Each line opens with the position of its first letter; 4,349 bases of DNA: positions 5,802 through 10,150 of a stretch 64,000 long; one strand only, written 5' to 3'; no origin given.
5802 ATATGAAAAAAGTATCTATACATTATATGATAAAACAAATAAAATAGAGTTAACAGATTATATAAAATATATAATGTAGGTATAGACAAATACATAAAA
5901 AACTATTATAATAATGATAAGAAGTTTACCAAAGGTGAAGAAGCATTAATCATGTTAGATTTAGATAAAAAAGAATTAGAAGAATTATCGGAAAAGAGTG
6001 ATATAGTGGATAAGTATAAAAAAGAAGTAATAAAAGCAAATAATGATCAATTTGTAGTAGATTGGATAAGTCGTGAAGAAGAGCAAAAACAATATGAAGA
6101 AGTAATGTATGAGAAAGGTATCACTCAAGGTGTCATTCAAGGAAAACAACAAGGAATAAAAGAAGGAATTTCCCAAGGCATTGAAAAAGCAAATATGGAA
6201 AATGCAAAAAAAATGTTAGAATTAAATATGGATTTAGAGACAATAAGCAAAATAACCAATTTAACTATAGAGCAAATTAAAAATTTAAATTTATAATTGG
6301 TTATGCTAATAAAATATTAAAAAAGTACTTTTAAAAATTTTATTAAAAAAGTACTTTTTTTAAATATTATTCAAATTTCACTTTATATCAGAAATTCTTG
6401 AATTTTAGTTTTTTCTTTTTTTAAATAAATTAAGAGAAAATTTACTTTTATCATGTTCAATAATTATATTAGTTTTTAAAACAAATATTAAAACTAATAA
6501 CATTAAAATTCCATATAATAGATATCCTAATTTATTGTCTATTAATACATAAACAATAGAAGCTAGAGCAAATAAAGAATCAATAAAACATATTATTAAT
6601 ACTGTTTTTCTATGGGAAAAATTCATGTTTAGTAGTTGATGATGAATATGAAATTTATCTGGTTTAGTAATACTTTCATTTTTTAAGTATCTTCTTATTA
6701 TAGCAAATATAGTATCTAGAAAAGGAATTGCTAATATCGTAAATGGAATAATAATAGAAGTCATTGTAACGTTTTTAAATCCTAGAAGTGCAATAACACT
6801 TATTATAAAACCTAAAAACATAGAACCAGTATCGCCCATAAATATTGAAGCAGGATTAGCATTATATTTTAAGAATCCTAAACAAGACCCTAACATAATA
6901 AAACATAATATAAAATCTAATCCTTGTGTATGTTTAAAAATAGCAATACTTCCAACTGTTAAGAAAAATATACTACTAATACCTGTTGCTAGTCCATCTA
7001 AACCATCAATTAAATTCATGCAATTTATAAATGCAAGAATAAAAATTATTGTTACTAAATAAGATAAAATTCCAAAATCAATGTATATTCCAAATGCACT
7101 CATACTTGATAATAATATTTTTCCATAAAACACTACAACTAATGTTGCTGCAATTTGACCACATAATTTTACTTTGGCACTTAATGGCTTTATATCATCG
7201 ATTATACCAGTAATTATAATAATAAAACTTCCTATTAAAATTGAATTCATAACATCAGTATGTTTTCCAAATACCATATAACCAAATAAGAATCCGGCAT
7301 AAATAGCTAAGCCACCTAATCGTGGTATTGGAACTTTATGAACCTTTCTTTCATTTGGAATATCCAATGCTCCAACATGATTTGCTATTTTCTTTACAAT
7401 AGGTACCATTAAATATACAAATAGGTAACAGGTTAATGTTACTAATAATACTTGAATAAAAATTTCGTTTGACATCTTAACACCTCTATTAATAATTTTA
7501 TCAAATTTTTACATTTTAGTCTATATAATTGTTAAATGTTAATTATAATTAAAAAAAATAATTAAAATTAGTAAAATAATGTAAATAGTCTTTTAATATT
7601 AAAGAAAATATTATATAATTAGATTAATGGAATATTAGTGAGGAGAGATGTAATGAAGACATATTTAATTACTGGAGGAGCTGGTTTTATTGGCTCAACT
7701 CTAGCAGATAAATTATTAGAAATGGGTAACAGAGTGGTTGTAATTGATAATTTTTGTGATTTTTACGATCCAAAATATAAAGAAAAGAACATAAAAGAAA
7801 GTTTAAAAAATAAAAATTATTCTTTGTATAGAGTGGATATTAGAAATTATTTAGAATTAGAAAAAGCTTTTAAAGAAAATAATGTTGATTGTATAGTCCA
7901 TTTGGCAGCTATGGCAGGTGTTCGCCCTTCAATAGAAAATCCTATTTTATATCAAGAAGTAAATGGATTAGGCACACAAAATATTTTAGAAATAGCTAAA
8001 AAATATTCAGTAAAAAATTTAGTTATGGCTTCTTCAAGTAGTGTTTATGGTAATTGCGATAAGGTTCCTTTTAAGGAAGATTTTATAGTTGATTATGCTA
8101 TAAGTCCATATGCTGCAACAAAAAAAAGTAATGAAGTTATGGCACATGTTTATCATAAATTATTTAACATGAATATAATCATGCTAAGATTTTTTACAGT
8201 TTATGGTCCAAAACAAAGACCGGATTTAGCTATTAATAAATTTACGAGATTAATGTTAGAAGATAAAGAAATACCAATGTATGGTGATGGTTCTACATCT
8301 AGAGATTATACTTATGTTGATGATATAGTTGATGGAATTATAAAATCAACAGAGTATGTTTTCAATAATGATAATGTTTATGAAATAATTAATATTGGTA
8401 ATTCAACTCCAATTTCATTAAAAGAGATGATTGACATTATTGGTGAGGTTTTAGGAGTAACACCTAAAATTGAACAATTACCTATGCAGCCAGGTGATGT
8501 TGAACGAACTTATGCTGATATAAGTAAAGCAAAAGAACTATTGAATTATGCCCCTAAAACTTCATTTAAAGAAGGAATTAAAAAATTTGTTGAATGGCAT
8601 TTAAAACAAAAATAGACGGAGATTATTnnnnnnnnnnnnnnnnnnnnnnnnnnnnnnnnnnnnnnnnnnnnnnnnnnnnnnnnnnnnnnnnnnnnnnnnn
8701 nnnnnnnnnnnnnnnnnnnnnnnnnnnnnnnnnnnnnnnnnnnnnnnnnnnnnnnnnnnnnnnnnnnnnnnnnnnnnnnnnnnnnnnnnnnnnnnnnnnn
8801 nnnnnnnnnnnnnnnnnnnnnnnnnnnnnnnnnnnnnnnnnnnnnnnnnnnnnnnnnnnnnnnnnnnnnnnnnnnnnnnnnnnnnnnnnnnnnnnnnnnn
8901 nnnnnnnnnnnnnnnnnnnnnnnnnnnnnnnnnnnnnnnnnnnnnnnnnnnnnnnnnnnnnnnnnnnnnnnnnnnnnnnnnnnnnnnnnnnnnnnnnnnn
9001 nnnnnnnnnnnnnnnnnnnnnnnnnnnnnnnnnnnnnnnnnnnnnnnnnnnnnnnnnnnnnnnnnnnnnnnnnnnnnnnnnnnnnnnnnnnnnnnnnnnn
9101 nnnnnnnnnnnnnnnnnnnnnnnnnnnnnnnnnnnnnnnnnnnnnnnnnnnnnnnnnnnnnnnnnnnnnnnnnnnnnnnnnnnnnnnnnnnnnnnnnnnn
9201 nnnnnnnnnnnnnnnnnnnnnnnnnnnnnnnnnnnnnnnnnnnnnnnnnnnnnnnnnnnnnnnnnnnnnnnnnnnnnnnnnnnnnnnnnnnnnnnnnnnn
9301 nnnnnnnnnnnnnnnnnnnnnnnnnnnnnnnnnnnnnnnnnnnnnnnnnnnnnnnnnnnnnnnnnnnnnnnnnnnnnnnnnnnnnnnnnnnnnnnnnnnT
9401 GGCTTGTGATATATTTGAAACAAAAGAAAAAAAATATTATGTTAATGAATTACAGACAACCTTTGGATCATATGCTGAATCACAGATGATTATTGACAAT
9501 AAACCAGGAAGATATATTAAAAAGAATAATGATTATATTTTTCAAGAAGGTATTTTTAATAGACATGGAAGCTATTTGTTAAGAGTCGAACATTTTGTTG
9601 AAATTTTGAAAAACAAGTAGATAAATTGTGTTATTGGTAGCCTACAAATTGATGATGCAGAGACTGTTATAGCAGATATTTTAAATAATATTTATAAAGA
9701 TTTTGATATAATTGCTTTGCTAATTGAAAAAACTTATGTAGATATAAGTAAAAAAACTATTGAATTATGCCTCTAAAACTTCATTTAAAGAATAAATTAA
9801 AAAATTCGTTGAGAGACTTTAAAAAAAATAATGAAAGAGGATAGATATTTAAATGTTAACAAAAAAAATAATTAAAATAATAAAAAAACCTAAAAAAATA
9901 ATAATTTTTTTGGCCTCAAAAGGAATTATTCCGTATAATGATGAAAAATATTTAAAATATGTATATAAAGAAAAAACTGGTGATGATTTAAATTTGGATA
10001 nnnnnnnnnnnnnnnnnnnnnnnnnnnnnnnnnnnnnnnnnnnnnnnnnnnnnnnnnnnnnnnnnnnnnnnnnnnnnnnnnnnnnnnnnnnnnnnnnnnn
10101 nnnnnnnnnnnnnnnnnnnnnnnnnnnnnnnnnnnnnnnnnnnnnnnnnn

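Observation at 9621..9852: Recombination scar: pseudo-ORF formed by the 5' ~100 bp of a GT4 gene joined to the 3' ~90 bp of the epimerase gene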

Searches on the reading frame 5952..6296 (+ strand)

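Call 39: search_protein_families(library=ncbifam, proteins=[window:5952-6296:+], max_evalue=0.001)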
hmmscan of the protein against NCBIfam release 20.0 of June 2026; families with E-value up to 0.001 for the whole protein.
window:5952-6296:+ (114 aa): 5 families
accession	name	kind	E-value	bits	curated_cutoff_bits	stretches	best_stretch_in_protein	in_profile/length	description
TIGR01784.1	T_den_put_tspse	subfamily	3.1e-09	37.1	52.1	1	41-111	202-272/273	Rpn family recombination-promoting nuclease/putative transposase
NF004270.2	PRK05687.2-1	equivalog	3.1e-06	26.9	180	1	39-100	41-102/223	flagellar assembly protein FliH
NF004266.1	PRK05687.1-1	equivalog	1.2e-05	24.9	260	1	16-86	27-95/230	flagellar assembly protein FliH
NF004267.1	PRK05687.1-3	equivalog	0.00023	20.4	293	1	52-91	91-130/266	flagellar assembly protein FliH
NF009925.1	PRK13386.1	equivalog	0.0005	19.4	192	1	50-100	52-102/228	flagellar assembly protein FliH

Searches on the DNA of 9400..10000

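Call 52: search_rna_families(source=window, start=9400, end=10000, threshold=evalue, max_evalue=1)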
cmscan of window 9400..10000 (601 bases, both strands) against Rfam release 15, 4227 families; matches with E-value up to 1: 0.
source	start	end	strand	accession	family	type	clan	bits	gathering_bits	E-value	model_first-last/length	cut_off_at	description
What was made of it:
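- On Known structured RNA: No match at E<=1 in 9400-10000 (call 52).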
